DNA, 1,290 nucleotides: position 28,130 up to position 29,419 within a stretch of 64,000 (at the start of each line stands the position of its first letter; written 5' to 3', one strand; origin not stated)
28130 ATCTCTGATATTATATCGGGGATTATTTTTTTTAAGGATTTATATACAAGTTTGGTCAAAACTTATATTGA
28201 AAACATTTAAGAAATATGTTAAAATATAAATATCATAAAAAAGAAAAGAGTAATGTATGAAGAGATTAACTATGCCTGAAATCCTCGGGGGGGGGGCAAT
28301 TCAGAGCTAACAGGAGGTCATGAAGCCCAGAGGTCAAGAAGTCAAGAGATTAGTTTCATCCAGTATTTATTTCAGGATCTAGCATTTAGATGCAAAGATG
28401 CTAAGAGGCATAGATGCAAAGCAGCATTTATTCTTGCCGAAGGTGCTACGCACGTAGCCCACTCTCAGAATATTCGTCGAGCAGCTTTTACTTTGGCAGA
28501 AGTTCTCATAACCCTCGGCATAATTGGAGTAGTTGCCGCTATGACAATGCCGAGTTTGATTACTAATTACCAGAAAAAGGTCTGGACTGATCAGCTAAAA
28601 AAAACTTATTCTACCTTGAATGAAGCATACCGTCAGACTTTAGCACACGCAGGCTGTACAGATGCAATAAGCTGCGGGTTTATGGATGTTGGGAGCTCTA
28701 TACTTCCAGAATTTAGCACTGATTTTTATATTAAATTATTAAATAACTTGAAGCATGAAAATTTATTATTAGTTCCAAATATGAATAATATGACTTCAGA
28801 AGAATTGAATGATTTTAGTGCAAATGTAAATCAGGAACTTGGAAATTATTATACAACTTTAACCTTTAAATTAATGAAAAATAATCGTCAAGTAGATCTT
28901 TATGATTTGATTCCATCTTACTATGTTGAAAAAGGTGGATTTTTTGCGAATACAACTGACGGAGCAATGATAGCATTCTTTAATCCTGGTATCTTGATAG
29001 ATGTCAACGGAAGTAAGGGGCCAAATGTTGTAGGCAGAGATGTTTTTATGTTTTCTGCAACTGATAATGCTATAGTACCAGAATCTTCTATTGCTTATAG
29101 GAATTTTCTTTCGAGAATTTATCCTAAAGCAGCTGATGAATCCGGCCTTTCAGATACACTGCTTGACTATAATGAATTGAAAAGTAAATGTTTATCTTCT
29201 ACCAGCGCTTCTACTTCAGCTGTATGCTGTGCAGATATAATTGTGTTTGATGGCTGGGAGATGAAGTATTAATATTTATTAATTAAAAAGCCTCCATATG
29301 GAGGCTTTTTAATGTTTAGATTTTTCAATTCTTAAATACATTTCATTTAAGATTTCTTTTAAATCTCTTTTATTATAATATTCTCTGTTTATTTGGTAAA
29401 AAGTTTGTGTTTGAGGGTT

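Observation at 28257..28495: Pilin gene copy 2 has no usable in-frame start except through the G10 mini-ORF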

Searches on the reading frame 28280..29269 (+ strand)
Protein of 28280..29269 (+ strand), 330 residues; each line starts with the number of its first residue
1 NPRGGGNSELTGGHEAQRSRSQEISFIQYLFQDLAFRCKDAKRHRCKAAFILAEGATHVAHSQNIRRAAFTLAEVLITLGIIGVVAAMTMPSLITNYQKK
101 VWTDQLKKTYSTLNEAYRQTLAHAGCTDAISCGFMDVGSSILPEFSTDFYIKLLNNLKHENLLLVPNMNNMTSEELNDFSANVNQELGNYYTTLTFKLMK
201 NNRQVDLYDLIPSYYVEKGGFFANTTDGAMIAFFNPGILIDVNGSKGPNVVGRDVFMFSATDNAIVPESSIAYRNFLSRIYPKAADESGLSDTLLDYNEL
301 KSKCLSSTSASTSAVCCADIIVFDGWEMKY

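Call 10: find_homologous_proteins(query=window:28280-29269:+, max_evalue=0.001)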
Query window:28280-29269:+ (330 aa): 7650 proteins with E <= 0.001 among 8000 candidates; the best 120 are listed.
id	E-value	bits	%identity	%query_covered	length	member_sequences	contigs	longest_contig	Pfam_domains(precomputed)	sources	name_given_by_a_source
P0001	7.7e-149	513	95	74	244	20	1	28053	PF20318.4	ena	-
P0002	1.9e-40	157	38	85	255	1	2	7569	-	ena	-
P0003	3.7e-40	156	37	88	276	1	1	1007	-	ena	-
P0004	5.1e-40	156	39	85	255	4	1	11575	-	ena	-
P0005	5.8e-40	155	38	88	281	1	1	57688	-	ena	-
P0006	1.4e-39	154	35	86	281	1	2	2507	-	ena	-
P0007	1.5e-39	154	37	86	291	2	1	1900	-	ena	-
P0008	4.6e-39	152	37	80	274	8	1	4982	-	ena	-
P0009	2.4e-38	150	48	59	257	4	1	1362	-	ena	-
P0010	1.1e-37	148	39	80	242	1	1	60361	-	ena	-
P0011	9.6e-37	145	36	85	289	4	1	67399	-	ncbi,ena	-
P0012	1.3e-36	144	34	80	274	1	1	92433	PF07963.18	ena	-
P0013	3.1e-36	143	34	98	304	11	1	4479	-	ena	-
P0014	3.4e-36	143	36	80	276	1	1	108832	-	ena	-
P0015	1.1e-35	141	36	80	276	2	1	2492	-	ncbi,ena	-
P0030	1.0e-34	138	35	80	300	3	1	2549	-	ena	-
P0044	3.6e-33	133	41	64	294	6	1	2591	PF07963.18,PF20318.4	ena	-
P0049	7.5e-33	132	35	99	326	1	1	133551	-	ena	-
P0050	8.8e-33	132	40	64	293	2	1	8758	PF07963.18,PF20318.4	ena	-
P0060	8.4e-32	129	37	79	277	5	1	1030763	-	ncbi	-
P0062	9.1e-32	129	36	80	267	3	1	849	PF07963.18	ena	-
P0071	1.1e-30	125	34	86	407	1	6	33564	PF07963.18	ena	-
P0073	1.2e-30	125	34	82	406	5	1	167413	PF07963.18,PF20318.4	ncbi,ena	-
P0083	6.7e-30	122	40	68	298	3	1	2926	PF07963.18,PF20318.4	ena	-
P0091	1.8e-29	121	34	86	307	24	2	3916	PF07963.18,PF20318.4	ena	-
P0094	2.4e-29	121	32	90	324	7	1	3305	PF07963.18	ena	-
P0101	5.2e-29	119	62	25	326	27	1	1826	PF07963.18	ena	-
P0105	7.4e-29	119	35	86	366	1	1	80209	PF07963.18,PF20318.4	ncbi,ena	-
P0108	8.7e-29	119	31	91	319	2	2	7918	PF07963.18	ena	-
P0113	9.7e-29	119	38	77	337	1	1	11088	-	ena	-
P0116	1.4e-28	118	40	66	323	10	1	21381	PF07963.18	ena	-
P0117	1.4e-28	118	33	87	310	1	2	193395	PF07963.18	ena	-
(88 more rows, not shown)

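Call 13: find_encoding_contigs(protein=P0001, flank=3000, max_places=6)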
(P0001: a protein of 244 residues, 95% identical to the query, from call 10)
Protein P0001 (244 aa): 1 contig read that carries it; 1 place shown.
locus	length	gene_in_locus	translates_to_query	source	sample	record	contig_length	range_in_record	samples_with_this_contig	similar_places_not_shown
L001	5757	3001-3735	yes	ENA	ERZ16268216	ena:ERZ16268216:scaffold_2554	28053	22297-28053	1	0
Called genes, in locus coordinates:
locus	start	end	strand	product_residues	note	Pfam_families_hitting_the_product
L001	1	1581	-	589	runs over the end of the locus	-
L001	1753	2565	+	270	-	PF00106:adh_short, PF23441:SDR (weak), PF13561:adh_short_C2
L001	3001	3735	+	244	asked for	PF20318:DUF6613 (faint)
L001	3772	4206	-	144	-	PF13848:Thioredoxin_6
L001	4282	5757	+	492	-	?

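Call 15: find_encoding_contigs(protein=P0005, flank=1500, max_places=3)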
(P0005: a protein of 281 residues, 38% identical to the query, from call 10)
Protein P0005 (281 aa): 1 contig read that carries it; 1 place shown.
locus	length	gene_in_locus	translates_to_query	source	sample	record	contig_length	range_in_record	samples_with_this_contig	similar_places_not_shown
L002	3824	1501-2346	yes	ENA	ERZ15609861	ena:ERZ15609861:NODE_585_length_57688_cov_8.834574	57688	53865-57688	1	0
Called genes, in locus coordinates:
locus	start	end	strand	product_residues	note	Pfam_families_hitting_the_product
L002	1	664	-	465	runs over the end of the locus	PF01743:PolyA_pol, PF12627:PolyA_pol_RNAbd, PF01966:HD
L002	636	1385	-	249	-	PF20260:PUA_4, PF04452:Methyltrans_RNA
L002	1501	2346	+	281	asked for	-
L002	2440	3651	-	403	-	PF02985:HEAT (faint), PF13646:HEAT_2 (weak)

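Call 16: find_encoding_contigs(protein=P0049, flank=1500, max_places=3)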
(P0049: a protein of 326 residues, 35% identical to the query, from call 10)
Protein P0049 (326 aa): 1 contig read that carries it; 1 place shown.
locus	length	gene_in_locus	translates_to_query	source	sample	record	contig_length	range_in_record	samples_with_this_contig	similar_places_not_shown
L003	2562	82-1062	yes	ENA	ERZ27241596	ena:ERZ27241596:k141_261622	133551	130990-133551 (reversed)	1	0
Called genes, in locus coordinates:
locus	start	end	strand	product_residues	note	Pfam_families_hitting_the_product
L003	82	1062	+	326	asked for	-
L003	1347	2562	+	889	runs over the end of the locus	PF07517:SecA_DEAD, PF00270:DEAD (weak), PF01043:SecA_PP_bind, PF21090:P-loop_SecA, PF07516:SecA_SW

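Call 17: find_encoding_contigs(protein=P0013, flank=1500, max_places=3)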
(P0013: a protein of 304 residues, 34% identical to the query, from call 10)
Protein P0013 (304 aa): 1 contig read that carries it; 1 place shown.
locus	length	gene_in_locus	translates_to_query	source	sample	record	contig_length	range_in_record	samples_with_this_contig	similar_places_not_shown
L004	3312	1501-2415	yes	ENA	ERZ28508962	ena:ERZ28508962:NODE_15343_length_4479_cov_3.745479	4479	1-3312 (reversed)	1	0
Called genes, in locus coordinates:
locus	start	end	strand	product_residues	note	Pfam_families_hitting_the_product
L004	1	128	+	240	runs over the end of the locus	PF03808:Glyco_tran_WecG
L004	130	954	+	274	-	PF00456:Transketolase_N, PF00676:E1_dh, PF02775:TPP_enzyme_C (faint), PF13292:DXP_synthase_N (weak)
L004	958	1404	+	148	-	PF04074:DUF386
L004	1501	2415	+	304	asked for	-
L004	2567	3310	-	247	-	?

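Call 32: find_encoding_contigs(protein=P0113, flank=1500, max_places=4)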
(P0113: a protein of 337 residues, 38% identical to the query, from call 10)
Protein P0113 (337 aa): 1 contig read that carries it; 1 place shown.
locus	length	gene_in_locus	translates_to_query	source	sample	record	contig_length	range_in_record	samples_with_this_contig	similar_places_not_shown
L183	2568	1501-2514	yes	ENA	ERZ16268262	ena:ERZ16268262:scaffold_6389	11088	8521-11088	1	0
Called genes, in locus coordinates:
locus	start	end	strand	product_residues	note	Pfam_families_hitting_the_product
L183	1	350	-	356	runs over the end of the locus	PF03741:TerC, PF04332:DUF475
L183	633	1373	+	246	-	PF07963:N_methyl (weak)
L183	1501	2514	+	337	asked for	-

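Call 33: find_encoding_contigs(protein=P0030, flank=800, max_places=4)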
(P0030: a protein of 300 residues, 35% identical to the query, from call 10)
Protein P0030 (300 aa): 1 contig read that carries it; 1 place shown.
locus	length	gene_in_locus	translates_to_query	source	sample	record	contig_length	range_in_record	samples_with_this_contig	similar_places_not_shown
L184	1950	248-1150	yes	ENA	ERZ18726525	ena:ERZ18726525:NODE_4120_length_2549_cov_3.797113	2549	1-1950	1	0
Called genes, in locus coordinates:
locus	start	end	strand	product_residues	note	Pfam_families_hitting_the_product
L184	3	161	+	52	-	?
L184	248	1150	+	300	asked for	-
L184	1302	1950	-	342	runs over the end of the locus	-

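Call 34: find_encoding_contigs(protein=P0003, flank=800, max_places=4)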
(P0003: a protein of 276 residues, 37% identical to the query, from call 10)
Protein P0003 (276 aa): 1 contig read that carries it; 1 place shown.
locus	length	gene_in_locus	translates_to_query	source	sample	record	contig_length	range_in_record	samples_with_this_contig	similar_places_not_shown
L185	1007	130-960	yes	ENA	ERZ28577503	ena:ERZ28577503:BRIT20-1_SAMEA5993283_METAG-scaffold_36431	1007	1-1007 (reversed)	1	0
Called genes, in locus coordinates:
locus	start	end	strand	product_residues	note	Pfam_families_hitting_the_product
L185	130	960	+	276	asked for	-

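Call 35: find_encoding_contigs(protein=P0060, flank=800, max_places=4)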
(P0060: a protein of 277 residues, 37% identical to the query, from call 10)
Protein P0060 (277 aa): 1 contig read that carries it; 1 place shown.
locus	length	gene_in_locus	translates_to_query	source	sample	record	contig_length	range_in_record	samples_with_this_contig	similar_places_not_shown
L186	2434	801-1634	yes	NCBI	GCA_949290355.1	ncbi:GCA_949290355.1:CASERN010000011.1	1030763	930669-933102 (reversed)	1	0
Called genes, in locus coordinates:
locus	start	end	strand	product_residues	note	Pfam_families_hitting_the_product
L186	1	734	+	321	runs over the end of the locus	PF03462:PCRF, PF00472:RF-1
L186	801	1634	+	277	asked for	-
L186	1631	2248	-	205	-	PF02811:PHP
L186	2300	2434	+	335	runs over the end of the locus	-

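Call 53: search_protein_families(library=ncbifam, proteins=[window:28475-29269:+], max_evalue=1)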
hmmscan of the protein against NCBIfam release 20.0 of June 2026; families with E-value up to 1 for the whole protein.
window:28475-29269:+ (265 aa): 8 families
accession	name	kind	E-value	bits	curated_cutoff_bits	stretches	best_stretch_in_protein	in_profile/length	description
NF041013.1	T4P_ComGE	equivalog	1.1e-06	28.6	49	1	4-54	5-55/83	competence type IV pilus minor pilin ComGE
NF007862.0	PRK10574.1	equivalog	0.00016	21.9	138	1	3-46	5-48/145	prepilin peptidase-dependent pilin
TIGR02532.1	IV_pilin_GFxxxE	domain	0.00099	18.9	16.3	1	3-24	2-23/24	prepilin-type N-terminal cleavage/methylation domain-containing protein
TIGR01710.1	typeII_sec_gspG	equivalog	0.0011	19.1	88.85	1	4-51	2-48/134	type II secretion system major pseudopilin GspG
NF040999.1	pilin_ComGC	equivalog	0.003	17.7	75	1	3-33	2-32/84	competence type IV pilus major pilin ComGC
NF041775.1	typeIV_PilA_Myxo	equivalog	0.0065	16.5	400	1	2-36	10-43/214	type IV pilin protein PilA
NF040982.1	ComGD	equivalog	0.012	16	70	1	3-46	2-48/139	competence type IV pilus minor pilin ComGD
TIGR01708.2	typeII_sec_gspH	equivalog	0.05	13.6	80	1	5-48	4-47/169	type II secretion system minor pseudopilin GspH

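Call 54: search_protein_families(library=pfam, proteins=[window:28475-29269:+], max_evalue=5)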
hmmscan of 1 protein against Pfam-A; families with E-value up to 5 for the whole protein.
window:28475-29269:+ (265 aa): 1 family
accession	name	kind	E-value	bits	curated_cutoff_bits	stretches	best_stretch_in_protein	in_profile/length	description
PF07963.17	N_methyl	-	0.00014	21.7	21.2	1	1-24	3-26/27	Prokaryotic N-terminal methylation motif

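Call 67: list_cluster_members(proteins=[P0001, P0121, P0113])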
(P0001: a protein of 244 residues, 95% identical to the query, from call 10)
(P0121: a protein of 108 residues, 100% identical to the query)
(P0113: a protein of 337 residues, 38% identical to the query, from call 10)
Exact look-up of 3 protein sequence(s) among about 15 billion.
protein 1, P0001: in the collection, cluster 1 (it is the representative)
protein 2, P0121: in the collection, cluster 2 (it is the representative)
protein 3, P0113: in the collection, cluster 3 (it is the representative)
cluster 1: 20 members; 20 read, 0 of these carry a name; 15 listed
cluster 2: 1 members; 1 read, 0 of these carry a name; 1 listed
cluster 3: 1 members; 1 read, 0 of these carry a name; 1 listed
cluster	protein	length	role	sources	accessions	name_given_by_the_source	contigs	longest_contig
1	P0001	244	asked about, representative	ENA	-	-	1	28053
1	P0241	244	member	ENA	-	-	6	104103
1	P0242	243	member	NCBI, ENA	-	-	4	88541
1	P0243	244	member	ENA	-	-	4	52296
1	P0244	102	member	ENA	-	-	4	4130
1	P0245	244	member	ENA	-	-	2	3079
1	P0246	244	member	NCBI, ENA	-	-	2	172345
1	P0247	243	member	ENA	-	-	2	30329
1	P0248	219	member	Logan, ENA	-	-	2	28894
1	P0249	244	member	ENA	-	-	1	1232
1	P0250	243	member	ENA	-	-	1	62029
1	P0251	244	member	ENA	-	-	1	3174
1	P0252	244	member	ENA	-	-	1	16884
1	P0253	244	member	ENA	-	-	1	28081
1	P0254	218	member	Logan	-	-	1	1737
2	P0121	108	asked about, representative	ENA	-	-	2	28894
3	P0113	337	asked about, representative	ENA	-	-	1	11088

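Call 68: find_encoding_contigs(protein=P0241, flank=600, max_places=10)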
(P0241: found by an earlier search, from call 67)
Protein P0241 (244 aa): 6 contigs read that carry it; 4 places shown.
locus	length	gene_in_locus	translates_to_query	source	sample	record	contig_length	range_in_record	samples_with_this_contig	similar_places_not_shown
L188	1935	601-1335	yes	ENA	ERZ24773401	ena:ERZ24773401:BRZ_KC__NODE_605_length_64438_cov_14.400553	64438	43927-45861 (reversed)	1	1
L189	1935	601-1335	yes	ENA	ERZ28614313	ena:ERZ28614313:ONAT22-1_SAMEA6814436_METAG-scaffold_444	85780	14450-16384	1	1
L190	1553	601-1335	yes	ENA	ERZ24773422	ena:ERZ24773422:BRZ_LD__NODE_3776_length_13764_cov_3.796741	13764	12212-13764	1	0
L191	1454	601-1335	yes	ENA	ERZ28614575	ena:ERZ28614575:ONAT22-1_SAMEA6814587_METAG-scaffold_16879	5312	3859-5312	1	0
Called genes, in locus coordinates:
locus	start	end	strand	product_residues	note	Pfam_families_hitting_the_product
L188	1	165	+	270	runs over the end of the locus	PF00106:adh_short, PF23441:SDR (weak), PF13561:adh_short_C2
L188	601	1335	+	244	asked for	PF20318:DUF6613 (faint)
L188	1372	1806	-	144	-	PF13848:Thioredoxin_6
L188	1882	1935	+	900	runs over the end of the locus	PF00133:tRNA-synt_1, PF01406:tRNA-synt_1e (faint), PF09334:tRNA-synt_1g, PF13603:tRNA-synt_1_2, PF09334:tRNA-synt_1g, PF00133:tRNA-synt_1, PF08264:Anticodon_1, PF10458:Val_tRNA-synt_C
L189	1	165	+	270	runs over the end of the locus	PF00106:adh_short, PF23441:SDR (weak), PF13561:adh_short_C2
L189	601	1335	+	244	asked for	PF20318:DUF6613 (faint)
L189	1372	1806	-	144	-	PF13848:Thioredoxin_6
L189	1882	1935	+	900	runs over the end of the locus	PF00133:tRNA-synt_1, PF01406:tRNA-synt_1e (faint), PF09334:tRNA-synt_1g, PF13603:tRNA-synt_1_2, PF09334:tRNA-synt_1g, PF00133:tRNA-synt_1, PF08264:Anticodon_1, PF10458:Val_tRNA-synt_C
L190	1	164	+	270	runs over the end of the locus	PF00106:adh_short, PF23441:SDR (weak), PF13561:adh_short_C2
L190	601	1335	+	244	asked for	PF20318:DUF6613 (faint)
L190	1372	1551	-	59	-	?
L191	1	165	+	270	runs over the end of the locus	PF00106:adh_short, PF23441:SDR (weak), PF13561:adh_short_C2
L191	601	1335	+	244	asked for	PF20318:DUF6613 (faint)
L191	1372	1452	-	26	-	?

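Call 69: find_encoding_contigs(protein=P0242, flank=600, max_places=10)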
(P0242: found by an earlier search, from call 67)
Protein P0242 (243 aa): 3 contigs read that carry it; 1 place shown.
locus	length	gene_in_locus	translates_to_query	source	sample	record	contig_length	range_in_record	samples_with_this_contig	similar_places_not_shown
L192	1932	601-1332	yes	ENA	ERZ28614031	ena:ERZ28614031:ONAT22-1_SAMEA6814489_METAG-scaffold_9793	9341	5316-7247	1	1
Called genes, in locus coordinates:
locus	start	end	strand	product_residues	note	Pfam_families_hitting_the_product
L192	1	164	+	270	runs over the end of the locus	PF00106:adh_short, PF23441:SDR (weak), PF13561:adh_short_C2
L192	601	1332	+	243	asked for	PF20318:DUF6613 (faint)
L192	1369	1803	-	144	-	PF13848:Thioredoxin_6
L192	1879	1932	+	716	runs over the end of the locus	?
